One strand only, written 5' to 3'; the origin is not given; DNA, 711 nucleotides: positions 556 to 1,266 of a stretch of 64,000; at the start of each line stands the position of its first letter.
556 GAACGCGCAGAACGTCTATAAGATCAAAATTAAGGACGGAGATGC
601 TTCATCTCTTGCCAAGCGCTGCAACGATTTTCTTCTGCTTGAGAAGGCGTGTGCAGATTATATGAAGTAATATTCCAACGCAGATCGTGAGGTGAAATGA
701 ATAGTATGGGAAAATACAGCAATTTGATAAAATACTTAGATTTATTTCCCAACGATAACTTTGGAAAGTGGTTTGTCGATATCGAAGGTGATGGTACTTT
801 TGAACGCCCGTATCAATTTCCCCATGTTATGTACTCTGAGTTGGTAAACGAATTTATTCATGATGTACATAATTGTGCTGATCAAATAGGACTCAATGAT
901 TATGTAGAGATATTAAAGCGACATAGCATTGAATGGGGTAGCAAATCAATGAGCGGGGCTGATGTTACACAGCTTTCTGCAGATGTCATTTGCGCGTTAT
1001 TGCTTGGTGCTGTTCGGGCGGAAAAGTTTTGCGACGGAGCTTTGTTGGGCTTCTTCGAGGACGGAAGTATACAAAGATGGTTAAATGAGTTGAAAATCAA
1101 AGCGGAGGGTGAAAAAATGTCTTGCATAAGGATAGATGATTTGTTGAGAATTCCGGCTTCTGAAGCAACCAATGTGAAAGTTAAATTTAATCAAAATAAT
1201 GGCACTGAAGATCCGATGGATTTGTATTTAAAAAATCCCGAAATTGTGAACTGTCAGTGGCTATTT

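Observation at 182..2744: toxN heads a tight three-gene operon with a GIY-YIG fusion protein and an uncharacterised third gene: candidate composite defence module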

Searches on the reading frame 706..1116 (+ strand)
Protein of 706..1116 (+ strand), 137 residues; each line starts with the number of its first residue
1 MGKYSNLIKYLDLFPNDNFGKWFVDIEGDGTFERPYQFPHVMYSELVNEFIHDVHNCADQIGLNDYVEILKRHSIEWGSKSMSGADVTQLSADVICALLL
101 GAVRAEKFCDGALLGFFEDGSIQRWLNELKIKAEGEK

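Call 64: find_homologous_proteins(query=window:706-1116:+)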
Query window:706-1116:+ (137 aa): 295 proteins with E <= 0.001 among 303 candidates; the best 120 are listed.
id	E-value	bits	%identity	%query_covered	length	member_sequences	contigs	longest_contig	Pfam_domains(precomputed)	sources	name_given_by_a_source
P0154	3.9e-55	204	69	96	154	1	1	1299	PF20118.5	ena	-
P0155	2.9e-49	185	60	100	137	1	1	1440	PF20118.5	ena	-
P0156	3.5e-43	165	59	95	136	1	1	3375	PF20118.5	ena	-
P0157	1.1e-42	163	59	95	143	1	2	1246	PF20118.5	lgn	-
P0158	1.8e-42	163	58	95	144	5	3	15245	PF20118.5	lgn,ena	-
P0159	1.9e-42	163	58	95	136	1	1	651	PF20118.5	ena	-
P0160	4.2e-42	162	59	95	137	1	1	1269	PF20118.5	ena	-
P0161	5.7e-42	161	58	95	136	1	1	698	PF20118.5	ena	-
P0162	6.4e-42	161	57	95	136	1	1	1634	PF20118.5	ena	-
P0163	1.0e-41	160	58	95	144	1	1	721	PF20118.5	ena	-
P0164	1.4e-41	160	56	95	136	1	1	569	PF20118.5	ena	-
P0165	1.6e-41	160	57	95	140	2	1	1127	PF20118.5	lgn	-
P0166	2.1e-41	159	57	95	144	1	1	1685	PF20118.5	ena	-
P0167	3.2e-41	159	57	93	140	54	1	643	PF20118.5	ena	-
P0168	3.7e-41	159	58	94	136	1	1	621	PF20118.5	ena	-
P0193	2.4e-40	156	56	94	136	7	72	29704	PF20118.5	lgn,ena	-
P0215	5.0e-40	155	56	95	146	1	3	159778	PF20118.5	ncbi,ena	-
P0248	2.2e-39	153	56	95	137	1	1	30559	PF20118.5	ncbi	-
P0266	4.4e-39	152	58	91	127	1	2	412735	PF20118.5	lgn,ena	-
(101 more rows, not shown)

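Call 65: find_encoding_contigs(protein=P0215, flank=5000, max_places=3)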
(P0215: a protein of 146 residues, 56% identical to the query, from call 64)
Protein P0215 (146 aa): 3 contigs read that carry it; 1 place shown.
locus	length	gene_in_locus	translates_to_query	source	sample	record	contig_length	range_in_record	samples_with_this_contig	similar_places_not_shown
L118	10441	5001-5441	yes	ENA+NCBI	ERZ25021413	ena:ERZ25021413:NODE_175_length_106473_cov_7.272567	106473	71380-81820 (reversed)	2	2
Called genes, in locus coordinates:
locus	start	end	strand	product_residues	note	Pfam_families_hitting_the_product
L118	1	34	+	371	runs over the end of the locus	PF10571:UPF0547 (weak), PF13240:Zn_Ribbon_1 (faint), PF13248:Zn_ribbon_3 (weak)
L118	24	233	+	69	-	-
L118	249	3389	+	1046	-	PF04313:HSDR_N, PF04851:ResIII, PF18766:SWI2_SNF2, PF22679:T1R_D3-like, PF11867:T1RH-like_C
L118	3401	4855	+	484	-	PF13676:TIR_2 (weak)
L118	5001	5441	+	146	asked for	PF20118:DUF6508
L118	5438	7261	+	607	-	PF03235:GmrSD_N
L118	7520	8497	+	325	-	PF14072:DndB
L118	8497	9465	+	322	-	-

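Call 66: find_encoding_contigs(protein=P0193, flank=5000, max_places=4)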
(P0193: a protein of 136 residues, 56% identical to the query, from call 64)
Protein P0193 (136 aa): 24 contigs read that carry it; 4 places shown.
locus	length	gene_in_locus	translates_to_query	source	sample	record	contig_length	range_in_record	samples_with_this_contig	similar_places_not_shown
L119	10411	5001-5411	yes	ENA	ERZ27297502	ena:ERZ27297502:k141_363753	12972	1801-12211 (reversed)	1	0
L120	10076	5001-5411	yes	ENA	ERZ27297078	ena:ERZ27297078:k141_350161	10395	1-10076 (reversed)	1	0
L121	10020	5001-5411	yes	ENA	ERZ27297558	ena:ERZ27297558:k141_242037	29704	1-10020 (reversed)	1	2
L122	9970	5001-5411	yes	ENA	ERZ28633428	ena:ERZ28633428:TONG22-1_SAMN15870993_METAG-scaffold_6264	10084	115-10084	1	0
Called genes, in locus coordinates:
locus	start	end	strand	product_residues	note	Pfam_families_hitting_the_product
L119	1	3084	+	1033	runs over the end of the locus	PF04313:HSDR_N, PF04851:ResIII, PF18766:SWI2_SNF2, PF00270:DEAD (faint), PF22679:T1R_D3-like, PF11867:T1RH-like_C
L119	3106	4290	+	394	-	PF13588:HSDR_N_2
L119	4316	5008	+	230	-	-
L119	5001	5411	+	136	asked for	PF20118:DUF6508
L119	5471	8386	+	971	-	PF28530:DUF8426, PF07728:AAA_5, PF28529:McrB_lid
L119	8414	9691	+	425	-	PF10117:McrBC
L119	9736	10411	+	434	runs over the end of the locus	PF03952:Enolase_N, PF07476:MAAL_C (faint), PF00113:Enolase_C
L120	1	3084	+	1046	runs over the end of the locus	PF04313:HSDR_N, PF04851:ResIII, PF00270:DEAD (faint), PF18766:SWI2_SNF2, PF22679:T1R_D3-like, PF11867:T1RH-like_C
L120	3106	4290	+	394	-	PF13588:HSDR_N_2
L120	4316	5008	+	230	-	-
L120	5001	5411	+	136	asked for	PF20118:DUF6508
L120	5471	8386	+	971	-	PF28530:DUF8426, PF07728:AAA_5, PF28529:McrB_lid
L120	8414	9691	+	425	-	PF10117:McrBC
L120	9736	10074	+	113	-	?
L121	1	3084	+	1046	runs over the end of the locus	PF04313:HSDR_N, PF04851:ResIII, PF00270:DEAD (faint), PF18766:SWI2_SNF2, PF22679:T1R_D3-like, PF11867:T1RH-like_C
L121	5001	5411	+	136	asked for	PF20118:DUF6508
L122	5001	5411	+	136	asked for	PF20118:DUF6508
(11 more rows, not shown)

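Call 67: find_encoding_contigs(protein=P0266, flank=4000, max_places=3)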
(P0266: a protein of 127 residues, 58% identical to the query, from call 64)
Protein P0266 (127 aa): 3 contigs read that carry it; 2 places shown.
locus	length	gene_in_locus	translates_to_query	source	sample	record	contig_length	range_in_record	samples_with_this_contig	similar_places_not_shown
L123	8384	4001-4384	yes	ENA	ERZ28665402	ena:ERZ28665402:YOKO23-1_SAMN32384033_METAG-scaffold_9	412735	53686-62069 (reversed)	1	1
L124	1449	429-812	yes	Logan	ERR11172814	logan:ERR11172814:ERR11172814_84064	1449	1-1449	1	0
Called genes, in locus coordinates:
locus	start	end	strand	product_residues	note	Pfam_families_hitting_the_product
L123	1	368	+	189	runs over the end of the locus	-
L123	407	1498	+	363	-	-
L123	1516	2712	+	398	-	-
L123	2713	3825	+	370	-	PF13401:AAA_22 (faint), PF00004:AAA, PF17866:AAA_lid_6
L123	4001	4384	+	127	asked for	PF20118:DUF6508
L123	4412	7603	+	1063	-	PF00004:AAA (faint), PF28530:DUF8426, PF07728:AAA_5, PF28529:McrB_lid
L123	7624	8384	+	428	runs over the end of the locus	PF10117:McrBC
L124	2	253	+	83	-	?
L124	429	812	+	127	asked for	PF20118:DUF6508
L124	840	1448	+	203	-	?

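Call 68: find_encoding_contigs(protein=P0248, flank=4000, max_places=3)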
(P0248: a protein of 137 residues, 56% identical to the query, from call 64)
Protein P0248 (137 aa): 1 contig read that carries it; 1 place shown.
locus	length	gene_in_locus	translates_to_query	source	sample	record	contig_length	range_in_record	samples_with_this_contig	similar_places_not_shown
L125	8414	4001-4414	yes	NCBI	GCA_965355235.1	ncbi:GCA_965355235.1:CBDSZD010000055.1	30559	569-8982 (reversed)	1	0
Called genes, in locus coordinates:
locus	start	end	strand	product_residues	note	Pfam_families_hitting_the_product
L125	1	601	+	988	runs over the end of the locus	PF04313:HSDR_N, PF00270:DEAD (weak), PF04851:ResIII, PF18766:SWI2_SNF2, PF22679:T1R_D3-like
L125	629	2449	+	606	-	PF03235:GmrSD_N, PF07510:GmrSD_C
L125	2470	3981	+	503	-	PF00817:IMS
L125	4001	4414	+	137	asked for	PF20118:DUF6508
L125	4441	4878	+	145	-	-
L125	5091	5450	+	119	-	PF12844:HTH_19 (weak), PF13560:HTH_31, PF01381:HTH_3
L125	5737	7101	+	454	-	-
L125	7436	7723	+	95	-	PF12844:HTH_19, PF01381:HTH_3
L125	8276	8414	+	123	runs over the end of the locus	PF02452:PemK_toxin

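Call 108: search_dna_similar(query=window:706-1116:+, collection=plasmids, mode=protein, max_rows=25, max_evalue=0.001)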
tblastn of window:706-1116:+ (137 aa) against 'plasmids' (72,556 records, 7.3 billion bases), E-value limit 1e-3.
No match.

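Call 111: find_related_loci(query=A6, collection=viral_contigs, flank=6000)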
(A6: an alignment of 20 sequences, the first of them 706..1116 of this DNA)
Query A6 (137 aa) in viral_contigs; peptide patterns used: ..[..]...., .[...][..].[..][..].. (x = any residue, [..] = any of these).
94 stretches matched a pattern; 17 encode a relative of the query (tblastn E <= 1e-3); 17 distinct loci.
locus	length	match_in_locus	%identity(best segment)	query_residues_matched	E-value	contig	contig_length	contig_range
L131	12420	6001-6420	53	1-137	1e-43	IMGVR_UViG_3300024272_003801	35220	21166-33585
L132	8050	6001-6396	48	1-129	3e-39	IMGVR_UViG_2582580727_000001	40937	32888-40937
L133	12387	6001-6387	50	4-129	3e-38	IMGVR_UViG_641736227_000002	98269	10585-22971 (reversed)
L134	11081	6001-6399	47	1-130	6e-38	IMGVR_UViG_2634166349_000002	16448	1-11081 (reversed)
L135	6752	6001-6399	48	1-130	3e-37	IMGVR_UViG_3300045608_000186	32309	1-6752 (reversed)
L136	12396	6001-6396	48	1-129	5e-37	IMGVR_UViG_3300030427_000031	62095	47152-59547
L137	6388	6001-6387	49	1-126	4e-36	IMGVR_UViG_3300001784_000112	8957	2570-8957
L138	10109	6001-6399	48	1-130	3e-36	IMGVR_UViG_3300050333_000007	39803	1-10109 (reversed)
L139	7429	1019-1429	45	4-136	4e-35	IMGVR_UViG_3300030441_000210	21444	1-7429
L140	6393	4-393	45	4-130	7e-35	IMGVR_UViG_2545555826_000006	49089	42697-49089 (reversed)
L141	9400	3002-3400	45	1-130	3e-34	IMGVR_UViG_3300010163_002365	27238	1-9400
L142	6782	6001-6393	37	3-130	5e-32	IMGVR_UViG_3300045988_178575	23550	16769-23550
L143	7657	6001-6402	40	1-130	9e-31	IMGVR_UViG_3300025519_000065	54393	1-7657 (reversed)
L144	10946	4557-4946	41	4-129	1e-30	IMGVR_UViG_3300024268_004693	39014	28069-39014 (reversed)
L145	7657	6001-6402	40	1-130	9e-31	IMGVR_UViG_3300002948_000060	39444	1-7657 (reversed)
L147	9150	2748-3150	56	1-130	2e-29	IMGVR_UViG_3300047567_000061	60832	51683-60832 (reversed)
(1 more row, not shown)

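Call 114: search_protein_families(library=pfam, proteins=[L131:6426-8144:+, L132:6404-8047:+, L133:6389-7549:+, L134:6425-7405:+, L138:6420-7364:+, L139:965-1981:+, L143:5086-6789:+, L131:4656-6008:+, L133:4235-5980:+, L147:3491-4387:+], max_evalue=0.001)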
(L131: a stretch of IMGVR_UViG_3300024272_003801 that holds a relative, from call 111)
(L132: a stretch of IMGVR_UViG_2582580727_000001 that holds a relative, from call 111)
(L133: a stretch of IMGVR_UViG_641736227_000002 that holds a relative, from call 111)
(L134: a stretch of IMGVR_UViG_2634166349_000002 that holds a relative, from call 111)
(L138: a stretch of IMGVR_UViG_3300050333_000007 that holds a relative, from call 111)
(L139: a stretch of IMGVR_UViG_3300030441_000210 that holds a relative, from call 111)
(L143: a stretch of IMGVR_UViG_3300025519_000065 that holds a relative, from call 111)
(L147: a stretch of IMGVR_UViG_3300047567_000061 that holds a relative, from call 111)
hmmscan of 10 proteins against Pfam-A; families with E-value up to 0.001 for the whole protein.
L131:6426-8144:+ (572 aa): 2 families
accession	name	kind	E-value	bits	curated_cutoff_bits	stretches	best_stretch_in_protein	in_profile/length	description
PF03235.19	GmrSD_N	-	2.7e-35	122.8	33.2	1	10-195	3-198/199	GmrSD restriction endonuclease, N-terminal domain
PF07510.16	GmrSD_C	-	0.00033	21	23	1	477-509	74-106/138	GmrSD restriction endonucleases, C-terminal domain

L132:6404-8047:+ (548 aa): 1 family
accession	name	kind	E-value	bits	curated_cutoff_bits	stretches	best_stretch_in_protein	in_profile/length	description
PF14281.12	PDDEXK_4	-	9.6e-26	91.3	22.3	2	45-304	2-183/183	PD-(D/E)XK nuclease superfamily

L133:6389-7549:+ (386 aa): 0 families

L134:6425-7405:+ (326 aa): 0 families

L138:6420-7364:+ (314 aa): 0 families

L139:965-1981:+ (338 aa): 2 families
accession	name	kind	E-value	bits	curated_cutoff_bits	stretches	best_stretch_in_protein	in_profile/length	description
PF01661.27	Macro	-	1.2e-25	90.2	22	1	181-290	1-113/118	Macro domain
PF20118.4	DUF6508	-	2.7e-13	50.3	23.6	1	21-152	8-128/129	Family of unknown function (DUF6508)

L143:5086-6789:+ (567 aa): 2 families
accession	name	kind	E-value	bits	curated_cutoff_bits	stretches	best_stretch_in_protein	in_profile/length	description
PF03747.19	ADP_ribosyl_GH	-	6.2e-36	125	26.2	1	27-273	3-281/287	ADP-ribosylglycohydrolase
PF20118.4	DUF6508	-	4.5e-12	46.4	23.6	1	311-442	8-127/129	Family of unknown function (DUF6508)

L131:4656-6008:+ (450 aa): 0 families

L133:4235-5980:+ (581 aa): 1 family
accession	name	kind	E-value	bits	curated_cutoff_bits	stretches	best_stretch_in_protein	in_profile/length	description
PF03235.19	GmrSD_N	-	1.8e-30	107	33.2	1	11-257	3-196/199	GmrSD restriction endonuclease, N-terminal domain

L147:3491-4387:+ (298 aa): 2 families
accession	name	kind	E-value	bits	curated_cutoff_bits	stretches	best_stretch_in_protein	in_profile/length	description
PF02384.22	N6_Mtase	-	4.6e-67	227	20.4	1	2-253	79-307/311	N-6 DNA Methylase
PF07669.17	Eco57I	-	0.00032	21.3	25.3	0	33-136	61-165/171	Eco57I restriction-modification methylase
